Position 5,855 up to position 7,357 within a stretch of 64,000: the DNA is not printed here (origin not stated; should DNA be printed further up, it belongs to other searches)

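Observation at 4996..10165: Minimal Ech/Mbh-like [NiFe] hydrogenase module with no adjacent membrane subunits, embedded with RAM-domain, FrhB-like, PurM-fold, ferredoxin and NikR genes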

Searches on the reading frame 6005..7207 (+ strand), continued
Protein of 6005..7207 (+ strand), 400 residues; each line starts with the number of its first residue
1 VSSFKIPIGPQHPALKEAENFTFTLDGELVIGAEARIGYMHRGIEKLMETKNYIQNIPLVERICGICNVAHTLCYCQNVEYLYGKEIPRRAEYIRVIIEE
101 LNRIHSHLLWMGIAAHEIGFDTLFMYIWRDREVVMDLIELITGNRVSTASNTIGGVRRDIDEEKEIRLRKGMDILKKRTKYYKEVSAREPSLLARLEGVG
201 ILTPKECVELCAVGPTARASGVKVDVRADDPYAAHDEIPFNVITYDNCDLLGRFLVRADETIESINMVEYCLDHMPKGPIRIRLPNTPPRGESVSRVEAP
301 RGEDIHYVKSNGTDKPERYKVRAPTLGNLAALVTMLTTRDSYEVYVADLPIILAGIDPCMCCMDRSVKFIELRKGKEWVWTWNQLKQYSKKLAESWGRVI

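Call 15: find_related_loci(query=window:6005-7207:+, collection=genome_contigs, flank=10000)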
Query window:6005-7207:+ (400 aa) in genome_contigs; peptide patterns used: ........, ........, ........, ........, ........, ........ (x = any residue, [..] = any of these).
116 stretches matched a pattern; 63 encode a relative of the query (tblastn E <= 1e-3); 63 distinct loci.
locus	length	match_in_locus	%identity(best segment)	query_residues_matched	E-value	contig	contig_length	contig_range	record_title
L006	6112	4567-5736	79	3-392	0e+0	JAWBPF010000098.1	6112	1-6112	MAG: Candidatus Bathyarchaeia archaeon isolate HHBFW-2_201803_bins_83 HHBFW-2_201803_bins_83_scaffold_98, whole genome s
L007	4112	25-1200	78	3-394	0e+0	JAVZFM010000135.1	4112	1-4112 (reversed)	MAG: Candidatus Bathyarchaeia archaeon isolate DRTY-6_201803_bins_58 DRTY-6_201803_bins_58_scaffold_135, whole genome sh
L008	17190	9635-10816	76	2-395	0e+0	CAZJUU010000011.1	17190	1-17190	MAG TPA_asm: uncultured Candidatus Bathyarchaeia archaeon isolate binchicken_co124_324 genome assembly, contig: NODE_171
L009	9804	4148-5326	77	3-395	0e+0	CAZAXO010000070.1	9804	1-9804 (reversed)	MAG TPA_asm: uncultured Candidatus Bathyarchaeia archaeon isolate SRP323688_co1_240 genome assembly, contig: NODE_10258_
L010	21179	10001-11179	75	2-394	0e+0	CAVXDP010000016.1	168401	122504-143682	MAG: Candidatus Bathyarchaeota archaeon isolate MFD04408.bin.1.101 genome assembly, contig: contig_95174, whole genome s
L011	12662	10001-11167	77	3-391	0e+0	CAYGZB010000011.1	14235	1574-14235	MAG TPA_asm: uncultured Candidatus Bathyarchaeia archaeon isolate ERP119294_co1_468 genome assembly, contig: NODE_5601_l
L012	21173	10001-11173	75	2-392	0e+0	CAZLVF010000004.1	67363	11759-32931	MAG TPA_asm: uncultured Candidatus Bathyarchaeia archaeon isolate SRP231805_co2_291 genome assembly, contig: NODE_87_len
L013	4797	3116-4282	73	1-389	0e+0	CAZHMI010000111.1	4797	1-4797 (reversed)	MAG TPA_asm: uncultured Candidatus Bathyarchaeia archaeon isolate binchicken_co274_450 genome assembly, contig: NODE_416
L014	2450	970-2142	73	1-391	0e+0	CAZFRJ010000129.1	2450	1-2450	MAG TPA_asm: uncultured Candidatus Bathyarchaeia archaeon isolate binchicken_co124_201 genome assembly, contig: NODE_723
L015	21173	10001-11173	70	1-391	0e+0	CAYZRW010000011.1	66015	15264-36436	MAG TPA_asm: uncultured Candidatus Bathyarchaeia archaeon isolate SRP098346_co1_347 genome assembly, contig: NODE_141_le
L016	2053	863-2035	73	1-391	0e+0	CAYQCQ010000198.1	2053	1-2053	MAG TPA_asm: uncultured Candidatus Bathyarchaeia archaeon isolate binchicken_co327_6 genome assembly, contig: NODE_61505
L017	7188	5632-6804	72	1-391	0e+0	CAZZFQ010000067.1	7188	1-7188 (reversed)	MAG TPA_asm: uncultured Candidatus Bathyarchaeia archaeon isolate binchicken_co10_187 genome assembly, contig: NODE_9747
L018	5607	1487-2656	73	1-390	0e+0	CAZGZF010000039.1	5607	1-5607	MAG TPA_asm: uncultured Candidatus Bathyarchaeia archaeon isolate SRP231805_co3_176 genome assembly, contig: NODE_16371_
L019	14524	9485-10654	69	2-391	0e+0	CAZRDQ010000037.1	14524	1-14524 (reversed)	MAG TPA_asm: uncultured Candidatus Bathyarchaeia archaeon isolate SRP098346_co1_450 genome assembly, contig: NODE_4667_l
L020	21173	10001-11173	60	1-392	1e-164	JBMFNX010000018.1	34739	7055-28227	MAG: Nitrososphaeria archaeon isolate KM4338-22 NODE_18_length_34739_cov_8.908430, whole genome shotgun sequence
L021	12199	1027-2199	60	1-392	2e-164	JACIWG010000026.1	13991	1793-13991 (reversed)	MAG: Nitrososphaeria archaeon isolate MAG-19 Nitrososphaeria_E3_bin12_Scaffold_26, whole genome shotgun sequence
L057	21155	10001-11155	56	1-389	2e-144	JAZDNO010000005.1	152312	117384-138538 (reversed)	MAG: Methanobacteriota archaeon isolate MEGAHIT-group-0.714 k141_107042, whole genome shotgun sequence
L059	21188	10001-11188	72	1-396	0e+0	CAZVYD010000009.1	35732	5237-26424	MAG TPA_asm: uncultured Candidatus Bathyarchaeia archaeon isolate SRP231805_co2_49 genome assembly, contig: NODE_418_len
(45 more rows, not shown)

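Call 24: search_solved_structures(query=window:6005-7207:+, max_evalue=1e-10, show_alignments=1)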
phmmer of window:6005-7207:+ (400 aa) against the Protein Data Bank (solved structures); distinct sequences matched with E-value up to 1e-10: 68 (the best 60 are shown).
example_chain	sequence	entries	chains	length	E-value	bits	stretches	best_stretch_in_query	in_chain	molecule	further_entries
6cfw_L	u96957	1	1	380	1.3e-81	277.8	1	5-365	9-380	Membrane-bound hydrogenase subunit alpha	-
7z0s_E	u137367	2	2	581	1.9e-79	270.6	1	6-390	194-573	Formate hydrogenlyase subunit 5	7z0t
2fug_4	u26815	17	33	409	3.5e-66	227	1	6-291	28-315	NADH-quinone oxidoreductase chain 4 | NADH-QUINONE OXIDOREDUCTASE SUBUNIT 4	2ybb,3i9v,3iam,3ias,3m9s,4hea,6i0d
7q5y_B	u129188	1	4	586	8.4e-59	202.7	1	8-279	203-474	NADH-quinone oxidoreductase subunit C/D 2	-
6hum_H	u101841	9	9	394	6e-57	196.6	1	6-280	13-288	NAD(P)H-quinone oxidoreductase subunit H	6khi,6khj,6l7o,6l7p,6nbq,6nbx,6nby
7eu3_H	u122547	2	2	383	1.9e-56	194.9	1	7-280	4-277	NAD(P)H-quinone oxidoreductase subunit H, chloroplastic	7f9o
8e9g_D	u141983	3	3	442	5.6e-56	193.4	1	6-282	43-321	NADH-quinone oxidoreductase subunit D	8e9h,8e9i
7wfg_H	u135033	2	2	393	1.8e-54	188.4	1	6-281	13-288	NAD(P)H-quinone oxidoreductase subunit H, chloroplastic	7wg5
6u8y_L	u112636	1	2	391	3.4e-53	184.2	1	3-365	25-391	NADH dehydrogenase subunit D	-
9grx_H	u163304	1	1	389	3.4e-53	184.2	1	6-281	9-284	NAD(P)H-quinone oxidoreductase subunit H, chloroplastic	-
8ba0_D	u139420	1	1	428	1.1e-50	175.9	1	6-291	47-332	Complex I-49kD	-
8b9z_D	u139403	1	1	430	1.2e-50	175.8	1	6-291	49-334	Complex I-49kD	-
8esw_S2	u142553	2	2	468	1.7e-50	175.3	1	6-291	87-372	Complex I-49kD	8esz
7awt_D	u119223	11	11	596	3.8e-50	174.1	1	6-295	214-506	NADH-quinone oxidoreductase subunit C/D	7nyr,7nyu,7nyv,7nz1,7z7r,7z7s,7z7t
9taj_C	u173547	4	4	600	3.9e-50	174.1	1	6-295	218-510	NADH-quinone oxidoreductase subunit C/D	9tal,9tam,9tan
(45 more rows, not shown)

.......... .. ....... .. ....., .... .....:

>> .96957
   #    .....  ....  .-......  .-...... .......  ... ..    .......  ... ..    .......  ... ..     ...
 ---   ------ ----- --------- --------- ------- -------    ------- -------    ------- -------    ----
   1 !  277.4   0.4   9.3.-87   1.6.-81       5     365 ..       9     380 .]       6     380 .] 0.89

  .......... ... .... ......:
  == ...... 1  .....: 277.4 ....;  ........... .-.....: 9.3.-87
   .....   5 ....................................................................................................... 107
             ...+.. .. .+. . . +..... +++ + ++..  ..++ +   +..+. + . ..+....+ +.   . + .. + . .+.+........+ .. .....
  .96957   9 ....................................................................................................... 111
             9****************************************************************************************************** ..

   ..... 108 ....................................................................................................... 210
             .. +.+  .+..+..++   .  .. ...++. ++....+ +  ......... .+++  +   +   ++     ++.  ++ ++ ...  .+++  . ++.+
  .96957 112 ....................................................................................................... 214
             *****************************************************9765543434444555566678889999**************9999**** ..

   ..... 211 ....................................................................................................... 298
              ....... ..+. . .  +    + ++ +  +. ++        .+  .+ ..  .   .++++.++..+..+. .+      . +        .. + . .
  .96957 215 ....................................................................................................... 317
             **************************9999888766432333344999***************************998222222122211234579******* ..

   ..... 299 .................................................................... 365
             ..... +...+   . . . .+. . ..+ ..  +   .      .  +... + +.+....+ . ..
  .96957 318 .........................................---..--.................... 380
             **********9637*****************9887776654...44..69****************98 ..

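Call 37: search_protein_families(library=pfam, proteins=[L010:12729-14648:-, L010:14768-15421:-, L010:8576-9400:+, L015:5931-6488:+, L015:6789-8084:+, L015:8084-9010:+, L059:6014-6499:+, L059:5031-5882:+, L019:11068-11634:-, L059:4043-4969:-], max_evalue=0.0001)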
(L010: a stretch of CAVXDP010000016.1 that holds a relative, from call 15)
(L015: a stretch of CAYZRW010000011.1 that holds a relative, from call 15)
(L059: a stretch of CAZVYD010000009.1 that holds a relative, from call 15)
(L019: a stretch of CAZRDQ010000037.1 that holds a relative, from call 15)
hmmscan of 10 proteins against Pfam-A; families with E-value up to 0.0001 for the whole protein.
L010:12729-14648:- (639 aa): 2 families
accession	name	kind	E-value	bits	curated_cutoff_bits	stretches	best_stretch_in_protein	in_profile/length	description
PF00296.26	Bac_luciferase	-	6.3e-71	239.7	27.9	1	321-612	20-314/314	Luciferase-like monooxygenase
PF09176.16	Mpt_N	-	2.7e-21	75.9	27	1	20-100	1-80/81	Methylene-tetrahydromethanopterin dehydrogenase, N-terminal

L010:14768-15421:- (217 aa): 2 families
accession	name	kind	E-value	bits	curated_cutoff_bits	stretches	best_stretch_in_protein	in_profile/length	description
PF13263.12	PHP_C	-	1.1e-17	63.8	21.3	1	137-187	6-56/56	PHP-associated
PF02811.25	PHP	-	5e-06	27.4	26.4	1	6-69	1-77/164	PHP domain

L010:8576-9400:+ (274 aa): 2 families
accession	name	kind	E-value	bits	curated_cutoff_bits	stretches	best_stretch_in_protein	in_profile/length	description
PF12327.13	FtsZ_C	-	2.5e-22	79.4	27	1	139-233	1-95/95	FtsZ family, C-terminal domain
PF00091.31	Tubulin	-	5.5e-20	72.9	33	1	3-86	94-184/190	Tubulin/FtsZ family, GTPase domain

L015:5931-6488:+ (185 aa): 1 family
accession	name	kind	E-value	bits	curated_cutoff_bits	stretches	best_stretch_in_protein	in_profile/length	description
PF01558.24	POR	-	1.5e-38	133.1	27.4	1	11-178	1-171/173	Pyruvate ferredoxin/flavodoxin oxidoreductase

L015:6789-8084:+ (431 aa): 2 families
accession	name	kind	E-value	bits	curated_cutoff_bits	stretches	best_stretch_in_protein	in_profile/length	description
PF01855.24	POR_N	-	2.4e-74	250.4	27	1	55-275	2-227/231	Pyruvate flavodoxin/ferredoxin oxidoreductase, thiamine diP-bdg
PF17147.9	PFOR_II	-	6.3e-27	94.4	27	1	300-402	1-100/102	Pyruvate:ferredoxin oxidoreductase core domain II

L015:8084-9010:+ (308 aa): 1 family
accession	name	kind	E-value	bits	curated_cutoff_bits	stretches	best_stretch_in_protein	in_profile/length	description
PF02775.26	TPP_enzyme_C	-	3.3e-22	79.4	21.9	1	47-213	3-151/151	Thiamine pyrophosphate enzyme, C-terminal TPP binding domain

L059:6014-6499:+ (161 aa): 1 family
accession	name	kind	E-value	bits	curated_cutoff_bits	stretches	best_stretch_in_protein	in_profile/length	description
PF01750.23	HycI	-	1.1e-16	61.3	23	1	41-156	6-128/130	Hydrogenase maturation protease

L059:5031-5882:+ (283 aa): 1 family
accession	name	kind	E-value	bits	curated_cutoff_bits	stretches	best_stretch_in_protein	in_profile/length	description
PF02633.19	Creatininase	-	1.1e-63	215.2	31.3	1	15-260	2-237/238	Creatinine amidohydrolase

L019:11068-11634:- (188 aa): 1 family
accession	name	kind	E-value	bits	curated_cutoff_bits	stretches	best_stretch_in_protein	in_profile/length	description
PF03692.20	CxxCxxCC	-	1.7e-06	29.1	23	1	17-93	2-72/85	Putative zinc- or iron-chelating domain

L059:4043-4969:- (308 aa): 0 families

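Call 38: search_protein_families(library=ncbifam, proteins=[L010:12729-14648:-, L012:12761-14692:-], max_evalue=0.00001)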
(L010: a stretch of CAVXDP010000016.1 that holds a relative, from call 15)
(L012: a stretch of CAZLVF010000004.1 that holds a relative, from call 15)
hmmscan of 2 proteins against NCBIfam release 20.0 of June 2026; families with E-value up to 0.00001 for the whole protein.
L010:12729-14648:- (639 aa): 30 families (the best 25 are shown)
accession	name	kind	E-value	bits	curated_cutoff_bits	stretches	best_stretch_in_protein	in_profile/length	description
NF002619.0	PRK02271.1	equivalog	3.9e-137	457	276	1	312-638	2-328/329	5,10-methylenetetrahydromethanopterin reductase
TIGR03555.1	F420_mer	equivalog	4.5e-134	446.9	348.7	1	313-636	1-325/325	5,10-methylenetetrahydromethanopterin reductase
TIGR03842.1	F420_CPS_4043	hypoth_equivalog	3.4e-42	144.7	295.45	1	313-637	2-328/329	TIGR03842 family LLM class F420-dependent oxidoreductase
TIGR04024.1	F420_NP1902A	hypoth_equivalog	6e-42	143.5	345.4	1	321-626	12-321/330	TIGR04024 family LLM class F420-dependent oxidoreductase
TIGR03857.1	F420_MSMEG_2249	hypoth_equivalog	1.1e-37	130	218.4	1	326-539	16-232/329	TIGR03857 family LLM class F420-dependent oxidoreductase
TIGR03559.1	F420_Rv3520c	subfamily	3.6e-31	108.4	335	1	320-615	9-324/325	LLM class F420-dependent oxidoreductase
TIGR03564.1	F420_MSMEG_4879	subfamily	3.7e-30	105.4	234.25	1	326-559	1-235/265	TIGR03564 family F420-dependent LLM class oxidoreductase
TIGR03557.1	F420_G6P_family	subfamily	4.2e-30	105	210.4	1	324-637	13-313/316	TIGR03557 family F420-dependent LLM class oxidoreductase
TIGR03619.1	F420_Rv2161c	subfamily_domain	5e-30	104.9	166.9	1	350-538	44-234/247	TIGR03619 family F420-dependent LLM class oxidoreductase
TIGR03560.1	F420_Rv1855c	subfamily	2.2e-28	99.6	231.4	1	315-516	4-223/227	TIGR03560 family F420-dependent LLM class oxidoreductase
TIGR04465.1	ArgArg_F420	equivalog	7.8e-27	94.3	470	1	323-530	59-277/364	F420-dependent hydroxymycolic acid dehydrogenase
TIGR03841.1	F420_Rv3093c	subfamily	1.7e-26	93.3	213.65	1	327-615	13-294/298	LLM class F420-dependent oxidoreductase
TIGR03554.1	F420_G6P_DH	equivalog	2.2e-26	92.6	420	1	331-639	23-331/331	glucose-6-phosphate dehydrogenase (coenzyme-F420)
TIGR03621.1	F420_MSMEG_2516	subfamily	2.1e-25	89.5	213.15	1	313-587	3-285/295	TIGR03621 family F420-dependent LLM class oxidoreductase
TIGR03617.1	F420_MSMEG_2256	subfamily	3.1e-25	88.8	278.15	1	333-622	4-305/318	TIGR03617 family F420-dependent LLM class oxidoreductase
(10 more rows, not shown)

L012:12761-14692:- (643 aa): 30 families (the best 25 are shown)
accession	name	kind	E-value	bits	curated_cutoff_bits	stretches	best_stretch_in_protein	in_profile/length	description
NF002619.0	PRK02271.1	equivalog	4.4e-137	456.8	276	1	316-641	2-327/329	5,10-methylenetetrahydromethanopterin reductase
TIGR03555.1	F420_mer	equivalog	2.5e-133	444.5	348.7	1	317-640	1-325/325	5,10-methylenetetrahydromethanopterin reductase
TIGR04024.1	F420_NP1902A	hypoth_equivalog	2.5e-42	144.8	345.4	1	325-609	12-299/330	TIGR04024 family LLM class F420-dependent oxidoreductase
TIGR03842.1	F420_CPS_4043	hypoth_equivalog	6.4e-40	137.2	295.45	1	317-641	2-328/329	TIGR03842 family LLM class F420-dependent oxidoreductase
TIGR03559.1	F420_Rv3520c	subfamily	1.8e-34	119.3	335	1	325-619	10-324/325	LLM class F420-dependent oxidoreductase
TIGR03857.1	F420_MSMEG_2249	hypoth_equivalog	1.5e-33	116.5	218.4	1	328-545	14-234/329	TIGR03857 family LLM class F420-dependent oxidoreductase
TIGR03619.1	F420_Rv2161c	subfamily_domain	7.3e-31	107.6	166.9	1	339-537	9-231/247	TIGR03619 family F420-dependent LLM class oxidoreductase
TIGR03557.1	F420_G6P_family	subfamily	6.8e-30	104.3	210.4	1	328-640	13-312/316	TIGR03557 family F420-dependent LLM class oxidoreductase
TIGR03560.1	F420_Rv1855c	subfamily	8.7e-30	104.2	231.4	1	320-520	5-223/227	TIGR03560 family F420-dependent LLM class oxidoreductase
TIGR03564.1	F420_MSMEG_4879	subfamily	6.5e-29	101.4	234.25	1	330-561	1-233/265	TIGR03564 family F420-dependent LLM class oxidoreductase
TIGR03617.1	F420_MSMEG_2256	subfamily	7.1e-28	97.4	278.15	1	335-629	2-308/318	TIGR03617 family F420-dependent LLM class oxidoreductase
TIGR03841.1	F420_Rv3093c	subfamily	5.6e-27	94.9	213.65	1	324-619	6-294/298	LLM class F420-dependent oxidoreductase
TIGR04465.1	ArgArg_F420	equivalog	2.8e-26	92.4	470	1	327-530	59-273/364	F420-dependent hydroxymycolic acid dehydrogenase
TIGR03621.1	F420_MSMEG_2516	subfamily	3.7e-26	92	213.15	1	317-498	3-183/295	TIGR03621 family F420-dependent LLM class oxidoreductase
TIGR03554.1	F420_G6P_DH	equivalog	7.3e-26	91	420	1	329-643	17-331/331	glucose-6-phosphate dehydrogenase (coenzyme-F420)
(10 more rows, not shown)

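Call 65: find_related_loci(query=L059:7474-8442:-, collection=metagenome_contigs, flank=10000)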
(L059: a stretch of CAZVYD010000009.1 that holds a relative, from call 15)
Query L059:7474-8442:- (322 aa) in metagenome_contigs; peptide patterns used: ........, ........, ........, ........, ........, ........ (x = any residue, [..] = any of these).
483 stretches matched a pattern; 408 encode a relative of the query (tblastn E <= 1e-3); the best 80 are kept; 80 distinct loci.
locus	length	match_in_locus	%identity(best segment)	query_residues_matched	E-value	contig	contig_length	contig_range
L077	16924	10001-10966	100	1-322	0e+0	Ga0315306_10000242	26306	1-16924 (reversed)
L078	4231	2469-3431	85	1-321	0e+0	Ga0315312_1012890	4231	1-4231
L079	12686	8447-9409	85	1-321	4e-179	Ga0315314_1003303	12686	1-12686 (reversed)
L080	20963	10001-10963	87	1-321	9e-179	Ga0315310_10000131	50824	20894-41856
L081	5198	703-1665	84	1-321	0e+0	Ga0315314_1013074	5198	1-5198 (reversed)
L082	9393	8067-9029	84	1-321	6e-174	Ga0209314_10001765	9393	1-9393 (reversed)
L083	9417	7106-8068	83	1-321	2e-171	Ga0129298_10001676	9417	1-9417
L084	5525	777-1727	80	5-321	1e-173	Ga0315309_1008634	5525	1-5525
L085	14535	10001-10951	80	5-321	5e-171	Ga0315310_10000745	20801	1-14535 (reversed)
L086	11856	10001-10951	80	5-321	5e-171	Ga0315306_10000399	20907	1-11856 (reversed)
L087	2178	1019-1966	80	5-320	0e+0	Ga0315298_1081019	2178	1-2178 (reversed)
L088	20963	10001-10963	81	1-321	1e-155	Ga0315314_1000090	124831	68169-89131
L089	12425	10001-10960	64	1-321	2e-138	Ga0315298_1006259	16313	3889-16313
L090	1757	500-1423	62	17-321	7e-142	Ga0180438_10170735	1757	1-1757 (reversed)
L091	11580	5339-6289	58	5-321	2e-129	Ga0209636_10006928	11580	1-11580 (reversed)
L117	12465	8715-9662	57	6-321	2e-120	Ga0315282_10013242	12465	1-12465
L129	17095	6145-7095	57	1-318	5e-118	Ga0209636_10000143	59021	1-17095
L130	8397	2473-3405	57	11-321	7e-118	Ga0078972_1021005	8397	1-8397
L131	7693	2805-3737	57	11-321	7e-118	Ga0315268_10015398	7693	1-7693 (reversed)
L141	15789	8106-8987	55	10-304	2e-109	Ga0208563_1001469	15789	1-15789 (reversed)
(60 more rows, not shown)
